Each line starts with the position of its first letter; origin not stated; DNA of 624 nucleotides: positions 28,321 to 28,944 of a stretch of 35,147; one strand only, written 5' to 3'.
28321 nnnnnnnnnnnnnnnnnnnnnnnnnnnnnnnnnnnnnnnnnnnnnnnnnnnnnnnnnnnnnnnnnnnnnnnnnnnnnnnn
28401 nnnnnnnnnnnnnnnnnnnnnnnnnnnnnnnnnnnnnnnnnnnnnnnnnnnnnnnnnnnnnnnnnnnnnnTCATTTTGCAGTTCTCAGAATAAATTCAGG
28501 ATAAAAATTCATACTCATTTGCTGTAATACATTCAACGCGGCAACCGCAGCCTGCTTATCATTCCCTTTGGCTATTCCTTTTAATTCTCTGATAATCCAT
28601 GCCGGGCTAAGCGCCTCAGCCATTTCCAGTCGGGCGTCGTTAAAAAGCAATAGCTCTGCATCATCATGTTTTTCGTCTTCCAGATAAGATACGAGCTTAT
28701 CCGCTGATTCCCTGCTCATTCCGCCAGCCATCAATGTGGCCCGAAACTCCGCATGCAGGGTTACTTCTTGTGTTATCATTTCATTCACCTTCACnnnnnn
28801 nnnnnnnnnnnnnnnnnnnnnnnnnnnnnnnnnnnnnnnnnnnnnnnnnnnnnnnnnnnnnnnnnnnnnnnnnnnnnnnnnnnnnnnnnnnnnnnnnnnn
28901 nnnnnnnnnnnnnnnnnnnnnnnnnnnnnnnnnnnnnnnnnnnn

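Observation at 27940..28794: AT-richer accessory island with a convergent + strand gene inside the early operon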

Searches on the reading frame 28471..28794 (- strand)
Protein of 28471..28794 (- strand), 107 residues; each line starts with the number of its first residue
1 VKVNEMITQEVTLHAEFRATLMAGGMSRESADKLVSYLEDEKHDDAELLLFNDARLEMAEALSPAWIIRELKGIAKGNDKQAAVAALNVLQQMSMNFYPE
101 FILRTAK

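Call 5: search_protein_families(library=pfam, proteins=[window:28471-28794:-], max_evalue=0.1)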
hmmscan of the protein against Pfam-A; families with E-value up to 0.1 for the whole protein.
window:28471-28794:- (107 aa): 1 family
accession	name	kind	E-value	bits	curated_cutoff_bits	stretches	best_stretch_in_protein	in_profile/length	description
PF14747.11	DUF4473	-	0.04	14.9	25.9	0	15-36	5-26/78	Domain of unknown function (DUF4473)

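Call 6: search_protein_families(library=phrogs, proteins=[window:28471-28794:-], max_evalue=0.1)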
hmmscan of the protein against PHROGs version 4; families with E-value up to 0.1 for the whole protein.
window:28471-28794:- (107 aa): 2 families
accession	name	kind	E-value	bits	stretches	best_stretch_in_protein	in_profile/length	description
phrog_1988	-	unknown function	9.5e-32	110.4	1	11-107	6-103/106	-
phrog_27371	-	unknown function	0.013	16.3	1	7-76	5-76/120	-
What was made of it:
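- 28471..28794 (-): 102- to 107-aa gene (likely ATG start at 28779), homologue of SfMu gp14 and phrog_1988. Absent from Mu and D108. PHROG hit 9.5e-32 (call 6).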

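Call 76: search_protein_families(library=padloc, proteins=[window:28471-28779:-], max_evalue=0.1)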
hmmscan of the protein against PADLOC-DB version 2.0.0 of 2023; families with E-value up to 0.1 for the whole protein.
window:28471-28779:- (102 aa): 2 families
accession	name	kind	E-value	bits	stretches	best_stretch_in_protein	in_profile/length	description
PDLC00200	HamB2|HamB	-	0.0045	13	1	14-75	800-862/865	DEAD-box helicase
PDLC00381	SduA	-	0.011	13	1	3-43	82-122/342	DUF4263 domain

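Call 77: search_protein_families(library=ncbifam, proteins=[window:28471-28779:-], max_evalue=0.1)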
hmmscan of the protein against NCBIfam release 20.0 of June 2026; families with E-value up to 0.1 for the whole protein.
window:28471-28779:- (102 aa): 0 families
